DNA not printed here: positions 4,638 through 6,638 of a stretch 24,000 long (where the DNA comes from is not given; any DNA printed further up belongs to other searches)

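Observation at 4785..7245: FRP-like / DUF3024-like / SWIM zinc-finger operon: a candidate undescribed three-component module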

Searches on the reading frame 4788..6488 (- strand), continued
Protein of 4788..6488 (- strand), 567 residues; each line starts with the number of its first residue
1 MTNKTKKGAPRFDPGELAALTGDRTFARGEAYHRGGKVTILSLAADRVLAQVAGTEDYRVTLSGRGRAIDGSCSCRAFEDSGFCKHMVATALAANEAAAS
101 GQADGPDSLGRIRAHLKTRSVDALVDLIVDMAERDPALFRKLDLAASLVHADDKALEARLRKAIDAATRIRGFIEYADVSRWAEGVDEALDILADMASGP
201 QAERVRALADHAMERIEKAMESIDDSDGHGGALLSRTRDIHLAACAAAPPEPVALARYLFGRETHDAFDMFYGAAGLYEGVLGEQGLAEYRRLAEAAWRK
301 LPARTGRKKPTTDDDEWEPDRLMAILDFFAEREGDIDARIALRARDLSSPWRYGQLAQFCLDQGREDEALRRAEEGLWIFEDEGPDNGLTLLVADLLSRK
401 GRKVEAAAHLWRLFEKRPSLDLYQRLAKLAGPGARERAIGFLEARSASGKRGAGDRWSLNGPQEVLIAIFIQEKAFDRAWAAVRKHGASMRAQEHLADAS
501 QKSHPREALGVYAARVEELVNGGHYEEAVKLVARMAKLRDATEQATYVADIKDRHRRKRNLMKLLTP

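Call 91: list_cluster_members(proteins=[window:4788-6488:-, window:6488-6895:-, P0029])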
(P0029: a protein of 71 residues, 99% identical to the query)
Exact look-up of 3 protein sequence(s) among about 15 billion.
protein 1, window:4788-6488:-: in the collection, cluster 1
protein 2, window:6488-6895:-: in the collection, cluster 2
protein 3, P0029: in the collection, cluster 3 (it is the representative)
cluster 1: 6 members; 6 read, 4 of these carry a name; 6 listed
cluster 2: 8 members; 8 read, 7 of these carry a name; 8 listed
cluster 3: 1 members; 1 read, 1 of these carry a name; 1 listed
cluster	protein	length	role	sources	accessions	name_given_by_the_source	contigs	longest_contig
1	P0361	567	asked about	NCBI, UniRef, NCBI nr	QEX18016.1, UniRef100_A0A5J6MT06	hypothetical protein FRZ44_33200 [Hypericibacter terrae] | SWIM-type domain-containing protein n=2 Tax=Hypericibacter terrae TaxID=2602015 ...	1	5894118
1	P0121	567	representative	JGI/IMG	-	uncharacterized Zn finger protein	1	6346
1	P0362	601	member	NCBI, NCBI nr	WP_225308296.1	SWIM zinc finger family protein [Hypericibacter terrae]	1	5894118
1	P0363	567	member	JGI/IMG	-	uncharacterized Zn finger protein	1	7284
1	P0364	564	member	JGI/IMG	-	-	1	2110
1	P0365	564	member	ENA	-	-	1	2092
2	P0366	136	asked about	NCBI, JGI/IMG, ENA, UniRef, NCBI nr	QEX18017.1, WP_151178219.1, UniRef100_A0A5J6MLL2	hypothetical protein FRZ44_33210 [Hypericibacter terrae] | hypothetical protein | Uncharacterized protein n=1 Tax=Hypericibacter terrae TaxID=2602015 RepID=A0A5J6MLL2_9PROT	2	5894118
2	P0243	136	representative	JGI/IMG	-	hypothetical protein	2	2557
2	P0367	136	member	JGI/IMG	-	hypothetical protein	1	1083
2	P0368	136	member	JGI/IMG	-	hypothetical protein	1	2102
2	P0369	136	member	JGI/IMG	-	hypothetical protein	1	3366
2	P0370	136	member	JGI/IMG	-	hypothetical protein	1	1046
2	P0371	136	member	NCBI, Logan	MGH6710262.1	MAG: hypothetical protein ACREEK_14950 [Bradyrhizobium sp.]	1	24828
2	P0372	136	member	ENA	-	-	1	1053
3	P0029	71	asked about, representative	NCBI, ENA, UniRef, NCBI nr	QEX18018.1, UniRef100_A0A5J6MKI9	hypothetical protein FRZ44_33220 [Hypericibacter terrae] | Uncharacterized protein n=1 Tax=Hypericibacter terrae TaxID=2602015 RepID=A0A5J6MKI9_9PROT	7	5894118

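Call 102: find_related_loci(query=A3, collection=viral_contigs, flank=4000)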
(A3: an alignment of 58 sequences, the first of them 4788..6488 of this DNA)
Query A3 (567 aa) in viral_contigs; peptide patterns used: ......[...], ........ (x = any residue, [..] = any of these).
18 stretches matched a pattern; 1 encode a relative of the query (tblastn E <= 1e-3); 1 distinct loci.
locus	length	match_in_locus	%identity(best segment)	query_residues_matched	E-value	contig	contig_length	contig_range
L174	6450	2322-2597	31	25-109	3e-6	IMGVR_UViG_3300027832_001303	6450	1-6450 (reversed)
